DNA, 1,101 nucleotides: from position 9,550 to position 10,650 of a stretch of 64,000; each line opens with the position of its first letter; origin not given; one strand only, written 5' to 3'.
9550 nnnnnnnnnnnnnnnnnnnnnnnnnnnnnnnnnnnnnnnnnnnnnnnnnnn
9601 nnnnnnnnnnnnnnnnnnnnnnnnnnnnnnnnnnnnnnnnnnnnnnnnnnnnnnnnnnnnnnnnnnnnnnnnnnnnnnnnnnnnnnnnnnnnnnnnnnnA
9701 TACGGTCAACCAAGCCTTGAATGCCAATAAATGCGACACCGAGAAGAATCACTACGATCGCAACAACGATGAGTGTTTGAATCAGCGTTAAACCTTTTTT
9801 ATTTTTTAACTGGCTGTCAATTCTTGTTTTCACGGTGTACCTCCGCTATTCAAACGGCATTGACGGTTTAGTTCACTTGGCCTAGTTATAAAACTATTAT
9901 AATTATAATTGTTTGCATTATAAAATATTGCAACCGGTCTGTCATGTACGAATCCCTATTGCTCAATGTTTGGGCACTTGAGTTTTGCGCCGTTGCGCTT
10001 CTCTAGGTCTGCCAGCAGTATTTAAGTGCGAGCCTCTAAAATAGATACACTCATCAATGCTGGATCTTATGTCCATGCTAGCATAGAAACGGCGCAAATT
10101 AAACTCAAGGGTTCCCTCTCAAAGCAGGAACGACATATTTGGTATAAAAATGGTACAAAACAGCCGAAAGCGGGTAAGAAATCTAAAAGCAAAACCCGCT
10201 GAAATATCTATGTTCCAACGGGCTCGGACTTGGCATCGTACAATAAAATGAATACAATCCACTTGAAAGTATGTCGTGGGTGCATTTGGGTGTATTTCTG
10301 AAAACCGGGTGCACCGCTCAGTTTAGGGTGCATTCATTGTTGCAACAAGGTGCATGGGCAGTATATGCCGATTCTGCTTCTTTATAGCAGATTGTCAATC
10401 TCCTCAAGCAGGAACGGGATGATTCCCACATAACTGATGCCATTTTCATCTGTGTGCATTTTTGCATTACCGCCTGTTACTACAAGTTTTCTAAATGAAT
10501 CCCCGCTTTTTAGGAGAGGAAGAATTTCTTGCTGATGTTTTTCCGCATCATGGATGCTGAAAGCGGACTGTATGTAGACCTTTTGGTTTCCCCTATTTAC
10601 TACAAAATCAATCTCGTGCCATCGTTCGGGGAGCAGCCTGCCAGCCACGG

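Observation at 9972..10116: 18-bp inverted repeats bracketing 93 bp just upstream of the pilin operon: candidate invertible (phase-variation) switch or structured RNA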

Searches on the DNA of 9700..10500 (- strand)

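Call 4: search_rna_families(source=window, start=9700, end=10500, threshold=evalue, max_evalue=1, show_alignments=3)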
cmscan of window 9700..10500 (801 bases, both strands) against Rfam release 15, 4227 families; matches with E-value up to 1: 2.
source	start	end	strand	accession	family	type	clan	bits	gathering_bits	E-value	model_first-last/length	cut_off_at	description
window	9743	9826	-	RF00313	snoZ173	Gene; snRNA; snoRNA; CD-box;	-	20.5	70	0.55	1-107/107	no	Small nucleolar RNA Z173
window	10188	10287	-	RF02450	ncr1175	Gene; sRNA;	-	20.3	60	0.46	1-110/110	no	Bacillus sRNA ncr1175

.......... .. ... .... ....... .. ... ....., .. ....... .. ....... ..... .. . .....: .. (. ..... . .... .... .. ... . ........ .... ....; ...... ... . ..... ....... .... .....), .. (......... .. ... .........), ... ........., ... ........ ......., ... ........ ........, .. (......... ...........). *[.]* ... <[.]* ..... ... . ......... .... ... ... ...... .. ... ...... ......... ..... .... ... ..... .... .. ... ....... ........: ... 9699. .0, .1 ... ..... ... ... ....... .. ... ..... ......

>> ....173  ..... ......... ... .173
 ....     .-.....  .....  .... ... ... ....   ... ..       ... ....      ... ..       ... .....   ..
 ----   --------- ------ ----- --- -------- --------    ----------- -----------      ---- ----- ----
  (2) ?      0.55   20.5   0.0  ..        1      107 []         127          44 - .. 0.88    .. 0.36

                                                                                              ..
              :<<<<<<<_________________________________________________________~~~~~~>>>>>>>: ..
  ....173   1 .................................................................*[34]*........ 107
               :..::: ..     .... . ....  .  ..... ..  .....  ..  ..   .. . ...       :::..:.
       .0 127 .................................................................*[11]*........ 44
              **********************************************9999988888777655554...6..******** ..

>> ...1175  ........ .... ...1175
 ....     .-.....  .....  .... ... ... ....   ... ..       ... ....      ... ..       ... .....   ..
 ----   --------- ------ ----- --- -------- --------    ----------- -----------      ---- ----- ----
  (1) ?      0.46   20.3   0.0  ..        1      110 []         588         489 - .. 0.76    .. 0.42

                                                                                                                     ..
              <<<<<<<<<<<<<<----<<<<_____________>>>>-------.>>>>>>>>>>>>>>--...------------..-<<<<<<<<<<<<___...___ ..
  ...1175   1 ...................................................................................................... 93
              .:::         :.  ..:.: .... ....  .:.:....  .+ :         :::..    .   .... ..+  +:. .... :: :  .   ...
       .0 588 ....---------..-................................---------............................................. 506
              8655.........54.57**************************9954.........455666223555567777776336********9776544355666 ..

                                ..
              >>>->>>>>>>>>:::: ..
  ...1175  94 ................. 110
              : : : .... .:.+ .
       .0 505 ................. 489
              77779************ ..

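Call 60: search_dna_similar(query=window:9912-10125:-, collection=plasmids, mode=distant, max_evalue=0.01)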
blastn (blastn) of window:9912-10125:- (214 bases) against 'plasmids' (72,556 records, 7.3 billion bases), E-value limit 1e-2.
No match.

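Call 61: search_dna_similar(query=window:9912-10125:-, collection=phages, mode=distant, max_evalue=0.01)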
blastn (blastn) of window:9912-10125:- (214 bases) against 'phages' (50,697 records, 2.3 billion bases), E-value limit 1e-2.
No match.
